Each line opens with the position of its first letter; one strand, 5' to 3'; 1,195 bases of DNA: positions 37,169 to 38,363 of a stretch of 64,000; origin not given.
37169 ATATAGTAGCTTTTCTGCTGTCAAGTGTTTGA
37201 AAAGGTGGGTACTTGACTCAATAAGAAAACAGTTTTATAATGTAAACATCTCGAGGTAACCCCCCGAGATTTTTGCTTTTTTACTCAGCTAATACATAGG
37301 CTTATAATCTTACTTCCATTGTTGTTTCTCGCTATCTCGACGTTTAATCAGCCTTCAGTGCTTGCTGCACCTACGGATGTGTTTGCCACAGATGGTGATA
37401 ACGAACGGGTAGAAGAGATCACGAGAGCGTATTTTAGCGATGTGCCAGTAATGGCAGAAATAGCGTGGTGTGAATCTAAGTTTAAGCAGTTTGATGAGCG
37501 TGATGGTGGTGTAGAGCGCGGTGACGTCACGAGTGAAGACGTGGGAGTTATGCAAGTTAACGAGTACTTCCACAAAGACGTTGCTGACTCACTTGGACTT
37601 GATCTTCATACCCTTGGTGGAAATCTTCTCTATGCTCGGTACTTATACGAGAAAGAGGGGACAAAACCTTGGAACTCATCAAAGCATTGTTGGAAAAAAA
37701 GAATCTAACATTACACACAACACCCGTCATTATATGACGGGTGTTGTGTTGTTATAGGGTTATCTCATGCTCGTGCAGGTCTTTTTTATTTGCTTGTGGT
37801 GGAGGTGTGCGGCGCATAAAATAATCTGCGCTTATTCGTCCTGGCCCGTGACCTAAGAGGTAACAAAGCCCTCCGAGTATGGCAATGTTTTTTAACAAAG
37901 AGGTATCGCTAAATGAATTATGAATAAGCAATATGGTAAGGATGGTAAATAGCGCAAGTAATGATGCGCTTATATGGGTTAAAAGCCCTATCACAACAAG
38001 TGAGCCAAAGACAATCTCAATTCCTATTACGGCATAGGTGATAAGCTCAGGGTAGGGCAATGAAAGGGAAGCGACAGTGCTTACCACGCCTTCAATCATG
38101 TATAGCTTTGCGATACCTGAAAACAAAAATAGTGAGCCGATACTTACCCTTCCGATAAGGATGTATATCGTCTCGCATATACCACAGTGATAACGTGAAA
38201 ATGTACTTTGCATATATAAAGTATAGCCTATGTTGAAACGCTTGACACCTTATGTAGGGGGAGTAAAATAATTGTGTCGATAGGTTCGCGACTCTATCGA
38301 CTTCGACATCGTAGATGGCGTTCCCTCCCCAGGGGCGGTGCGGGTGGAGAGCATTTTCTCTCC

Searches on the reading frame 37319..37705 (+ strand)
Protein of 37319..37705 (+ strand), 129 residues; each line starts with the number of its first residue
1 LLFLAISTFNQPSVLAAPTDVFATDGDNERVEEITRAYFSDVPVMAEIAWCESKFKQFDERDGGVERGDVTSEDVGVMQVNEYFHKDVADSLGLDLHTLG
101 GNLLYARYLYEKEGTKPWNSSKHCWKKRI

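Call 49: search_protein_families(library=pfam, proteins=[window:37319-37705:+], max_evalue=0.1)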
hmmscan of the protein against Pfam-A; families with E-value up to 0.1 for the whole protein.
seq(129 aa): 0 families
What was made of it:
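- On Riboswitch / cis-regulatory leader: Call 49 finds no informative Pfam family for either.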

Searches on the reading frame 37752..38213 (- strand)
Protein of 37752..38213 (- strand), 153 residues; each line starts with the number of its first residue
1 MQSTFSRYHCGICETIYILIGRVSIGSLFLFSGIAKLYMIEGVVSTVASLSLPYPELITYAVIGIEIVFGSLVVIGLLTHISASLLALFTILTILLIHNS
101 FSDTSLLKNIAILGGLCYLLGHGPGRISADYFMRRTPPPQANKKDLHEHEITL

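Call 12: find_homologous_proteins(query=window:37752-38213:-)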
Query window:37752-38213:- (153 aa): 6 proteins with E <= 0.001 among 155 candidates.
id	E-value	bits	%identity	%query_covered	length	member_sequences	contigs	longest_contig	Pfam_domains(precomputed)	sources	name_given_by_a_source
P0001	4.3e-86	304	95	100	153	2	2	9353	PF07291.17,PF07681.18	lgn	-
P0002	6.5e-77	274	86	100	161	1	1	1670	PF07291.17,PF04173.19,PF07681.18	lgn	-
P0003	6.6e-48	180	59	99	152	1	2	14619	PF02077.21,PF07291.17,PF07681.18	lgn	-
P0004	3.8e-45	171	76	75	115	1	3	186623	PF07681.18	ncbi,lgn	-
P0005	1.2e-41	160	60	86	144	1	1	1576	PF02077.21,PF07291.17,PF07681.18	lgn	-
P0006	5.4e-14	70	43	77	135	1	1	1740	PF02077.21,PF07681.18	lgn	-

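Call 13: find_encoding_contigs(protein=P0004, flank=6000, max_places=4)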
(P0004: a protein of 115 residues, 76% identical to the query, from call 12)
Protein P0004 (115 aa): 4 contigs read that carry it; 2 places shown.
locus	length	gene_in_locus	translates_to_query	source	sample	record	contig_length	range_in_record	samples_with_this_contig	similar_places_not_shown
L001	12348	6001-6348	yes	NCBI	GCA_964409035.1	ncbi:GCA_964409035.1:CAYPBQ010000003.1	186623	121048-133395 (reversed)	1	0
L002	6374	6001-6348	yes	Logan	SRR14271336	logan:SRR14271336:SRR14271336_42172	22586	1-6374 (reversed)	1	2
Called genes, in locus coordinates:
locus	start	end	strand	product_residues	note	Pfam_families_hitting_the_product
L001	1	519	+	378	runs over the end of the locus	PF03033:Glyco_transf_28, PF04101:Glyco_tran_28_C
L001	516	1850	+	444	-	PF00749:tRNA-synt_1c, PF19269:Anticodon_2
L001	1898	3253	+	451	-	PF01551:Peptidase_M23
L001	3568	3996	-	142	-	PF01475:FUR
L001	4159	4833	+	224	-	PF01656:CbiA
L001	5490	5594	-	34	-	-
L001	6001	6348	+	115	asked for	PF07681:DoxX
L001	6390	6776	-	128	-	-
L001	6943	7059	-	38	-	-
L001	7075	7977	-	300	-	PF00480:ROK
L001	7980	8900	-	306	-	-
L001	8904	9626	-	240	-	PF18306:LDcluster4, PF03641:Lysine_decarbox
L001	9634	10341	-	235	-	PF01182:Glucosamine_iso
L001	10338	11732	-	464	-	PF00479:G6PD_N, PF02781:G6PD_C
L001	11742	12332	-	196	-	PF00929:RNase_T (weak), PF16473:Rv2179c-like (faint)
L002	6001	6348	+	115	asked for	PF07681:DoxX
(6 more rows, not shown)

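Call 14: find_encoding_contigs(protein=P0001, flank=6000, max_places=4)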
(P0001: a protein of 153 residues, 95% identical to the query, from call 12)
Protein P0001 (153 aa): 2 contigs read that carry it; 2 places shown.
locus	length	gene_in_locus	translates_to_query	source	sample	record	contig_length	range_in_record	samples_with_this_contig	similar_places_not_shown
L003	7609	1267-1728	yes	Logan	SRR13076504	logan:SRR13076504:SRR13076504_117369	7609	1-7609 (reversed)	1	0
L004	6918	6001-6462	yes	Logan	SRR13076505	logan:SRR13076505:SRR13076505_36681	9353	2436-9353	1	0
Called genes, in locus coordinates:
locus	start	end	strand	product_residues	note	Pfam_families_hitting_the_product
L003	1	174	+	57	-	?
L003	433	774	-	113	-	-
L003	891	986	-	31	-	-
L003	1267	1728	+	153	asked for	PF07291:MauE, PF07681:DoxX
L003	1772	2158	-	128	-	-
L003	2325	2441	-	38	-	-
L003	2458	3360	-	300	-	PF00480:ROK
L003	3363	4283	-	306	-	-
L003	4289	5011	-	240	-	PF18306:LDcluster4, PF03641:Lysine_decarbox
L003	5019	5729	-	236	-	PF01182:Glucosamine_iso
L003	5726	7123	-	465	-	PF00479:G6PD_N, PF02781:G6PD_C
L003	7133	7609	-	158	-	?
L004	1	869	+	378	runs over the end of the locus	PF03033:Glyco_transf_28, PF04101:Glyco_tran_28_C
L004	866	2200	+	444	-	PF00749:tRNA-synt_1c, PF19269:Anticodon_2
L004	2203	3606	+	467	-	PF01551:Peptidase_M23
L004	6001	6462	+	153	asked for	PF07291:MauE, PF07681:DoxX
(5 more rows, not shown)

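Call 15: find_encoding_contigs(protein=P0003, flank=6000, max_places=4)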
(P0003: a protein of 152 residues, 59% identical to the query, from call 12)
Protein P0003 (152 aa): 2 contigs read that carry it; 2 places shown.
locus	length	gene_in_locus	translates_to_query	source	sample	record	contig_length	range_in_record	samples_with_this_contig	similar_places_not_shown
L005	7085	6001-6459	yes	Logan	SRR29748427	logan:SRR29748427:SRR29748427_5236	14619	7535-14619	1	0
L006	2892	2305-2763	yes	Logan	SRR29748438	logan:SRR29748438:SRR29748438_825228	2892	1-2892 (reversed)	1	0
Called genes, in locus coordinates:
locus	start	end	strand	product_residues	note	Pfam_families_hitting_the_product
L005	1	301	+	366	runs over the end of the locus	PF01098:FTSW_RODA_SPOVE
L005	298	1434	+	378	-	PF03033:Glyco_transf_28, PF04101:Glyco_tran_28_C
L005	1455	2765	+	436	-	PF00749:tRNA-synt_1c, PF19269:Anticodon_2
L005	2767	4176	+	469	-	PF01551:Peptidase_M23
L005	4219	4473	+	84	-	-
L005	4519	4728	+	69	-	-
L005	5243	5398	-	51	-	-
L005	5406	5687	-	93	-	-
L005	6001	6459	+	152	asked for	PF02077:SURF4 (weak), PF07291:MauE, PF07681:DoxX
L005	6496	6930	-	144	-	-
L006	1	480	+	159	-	?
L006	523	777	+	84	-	-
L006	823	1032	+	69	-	-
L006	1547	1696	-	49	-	-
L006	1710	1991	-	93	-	-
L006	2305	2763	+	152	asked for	PF02077:SURF4 (weak), PF07291:MauE, PF07681:DoxX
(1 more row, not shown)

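Call 18: find_encoding_contigs(protein=P0005, flank=6000, max_places=3)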
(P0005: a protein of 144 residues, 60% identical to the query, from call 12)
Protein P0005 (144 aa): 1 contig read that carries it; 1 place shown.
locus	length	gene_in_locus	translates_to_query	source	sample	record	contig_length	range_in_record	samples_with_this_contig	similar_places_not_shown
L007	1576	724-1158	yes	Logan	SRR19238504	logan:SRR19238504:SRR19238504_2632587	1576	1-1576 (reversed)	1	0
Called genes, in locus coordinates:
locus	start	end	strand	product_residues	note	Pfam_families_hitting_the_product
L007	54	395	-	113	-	-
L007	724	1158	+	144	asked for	PF02077:SURF4 (weak), PF07291:MauE, PF07681:DoxX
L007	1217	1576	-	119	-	?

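Call 19: find_encoding_contigs(protein=P0006, flank=6000, max_places=3)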
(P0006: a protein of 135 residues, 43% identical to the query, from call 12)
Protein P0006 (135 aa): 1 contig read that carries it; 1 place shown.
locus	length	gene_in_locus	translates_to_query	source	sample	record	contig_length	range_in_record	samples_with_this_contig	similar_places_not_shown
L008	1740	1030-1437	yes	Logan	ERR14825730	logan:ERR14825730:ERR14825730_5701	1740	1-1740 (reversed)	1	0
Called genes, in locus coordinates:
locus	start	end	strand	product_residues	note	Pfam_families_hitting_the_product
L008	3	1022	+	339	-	?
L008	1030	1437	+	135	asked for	PF07681:DoxX, PF02077:SURF4 (weak)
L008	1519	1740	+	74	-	?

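Call 20: find_encoding_contigs(protein=P0002, flank=6000, max_places=3)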
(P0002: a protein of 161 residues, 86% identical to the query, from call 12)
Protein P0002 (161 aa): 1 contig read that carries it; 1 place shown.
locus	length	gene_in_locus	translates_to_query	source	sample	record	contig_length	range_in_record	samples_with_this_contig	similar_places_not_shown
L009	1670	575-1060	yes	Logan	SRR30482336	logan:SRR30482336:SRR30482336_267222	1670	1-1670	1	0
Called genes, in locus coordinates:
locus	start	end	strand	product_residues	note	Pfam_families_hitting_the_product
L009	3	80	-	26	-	?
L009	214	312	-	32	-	-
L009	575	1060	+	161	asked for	PF07291:MauE, PF07681:DoxX, PF04173:DoxD (weak)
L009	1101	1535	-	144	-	-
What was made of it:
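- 37752..38213 (-): Divergent neighbour, a DoxX-family membrane protein. Its promoter-like site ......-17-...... (38248-38220) shares the -35 region with the RNA promoter. The RNA-DoxX pairing is conserved in all six loci (calls 13-15, 18, 20).
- In all six loci a gene follows on the same strand within 60-130 nt (calls 13-15, 18, 20).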

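Call 49: search_protein_families(library=pfam, proteins=[window:37752-38213:-], max_evalue=0.1)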
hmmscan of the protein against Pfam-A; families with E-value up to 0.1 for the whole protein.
window:37752-38213:- (153 aa): 4 families
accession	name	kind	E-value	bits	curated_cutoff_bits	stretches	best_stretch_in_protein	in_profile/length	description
PF07681.17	DoxX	-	3.2e-17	63.4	23.6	1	18-98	2-84/85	DoxX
PF07291.16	MauE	-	4.1e-09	37.3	27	1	16-99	3-93/128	Methylamine utilisation protein MauE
PF04173.18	DoxD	-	6.9e-05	23.3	22.7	1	47-139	58-150/167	TQO small subunit DoxD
PF02077.20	SURF4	-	0.049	13.7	27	1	57-130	189-261/267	SURF4 family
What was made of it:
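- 37752..38213 (-): Pfam DoxX, E = 3e-17 (call 49).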

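Call 75: find_homologous_proteins(query=A6, max_evalue=1e-10)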
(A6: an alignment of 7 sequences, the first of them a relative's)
Query A6 (7 sequences) (152 aa, profile of the alignment): 471 proteins with E <= 1e-10 among 8000 candidates; the best 120 are listed.
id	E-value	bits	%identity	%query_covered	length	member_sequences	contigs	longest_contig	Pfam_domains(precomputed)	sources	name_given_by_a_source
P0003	3.2e-74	266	100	100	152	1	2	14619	PF02077.21,PF07291.17,PF07681.18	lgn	-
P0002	1.5e-71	257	59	100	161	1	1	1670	PF07291.17,PF04173.19,PF07681.18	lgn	-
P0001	8.0e-70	251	57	100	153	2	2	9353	PF07291.17,PF07681.18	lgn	-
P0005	9.8e-68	244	73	93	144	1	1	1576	PF02077.21,PF07291.17,PF07681.18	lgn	-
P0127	7.1e-62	225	48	97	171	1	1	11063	PF02077.21,PF07291.17,PF07681.18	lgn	-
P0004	7.1e-51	190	59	75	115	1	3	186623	PF07681.18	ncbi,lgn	-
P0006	1.3e-47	179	39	73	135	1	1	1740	PF02077.21,PF07681.18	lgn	-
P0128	2.9e-45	172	38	80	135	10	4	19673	PF02077.21,PF07291.17,PF07681.18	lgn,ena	-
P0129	7.5e-44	167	39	80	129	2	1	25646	PF02077.21,PF07681.18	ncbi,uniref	ncbi:DoxX family protein [Sphingomonas sp. OTU376]|uniref:DoxX family protein n=1 Tax=Sphingomonas s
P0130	1.2e-43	166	41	73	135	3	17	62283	PF02077.21,PF07681.18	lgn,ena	-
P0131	2.9e-43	165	39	78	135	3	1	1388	PF02077.21,PF04173.19,PF07681.18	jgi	jgi:putative oxidoreductase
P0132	2.2e-42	162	40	79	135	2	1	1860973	PF02077.21,PF07291.17,PF07681.18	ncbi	-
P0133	2.4e-42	162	39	84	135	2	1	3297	PF02077.21,PF07291.17,PF07681.18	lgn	-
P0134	3.0e-42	162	40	73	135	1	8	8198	PF02077.21,PF07291.17,PF07681.18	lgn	-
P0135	1.4e-41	160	38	73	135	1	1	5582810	PF02077.21,PF07291.17,PF07681.18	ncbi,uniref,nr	ncbi:DoxX family protein [Sphingomonas sp. QA11]|uniref:DoxX family protein n=1 Tax=Sphingomonas sp.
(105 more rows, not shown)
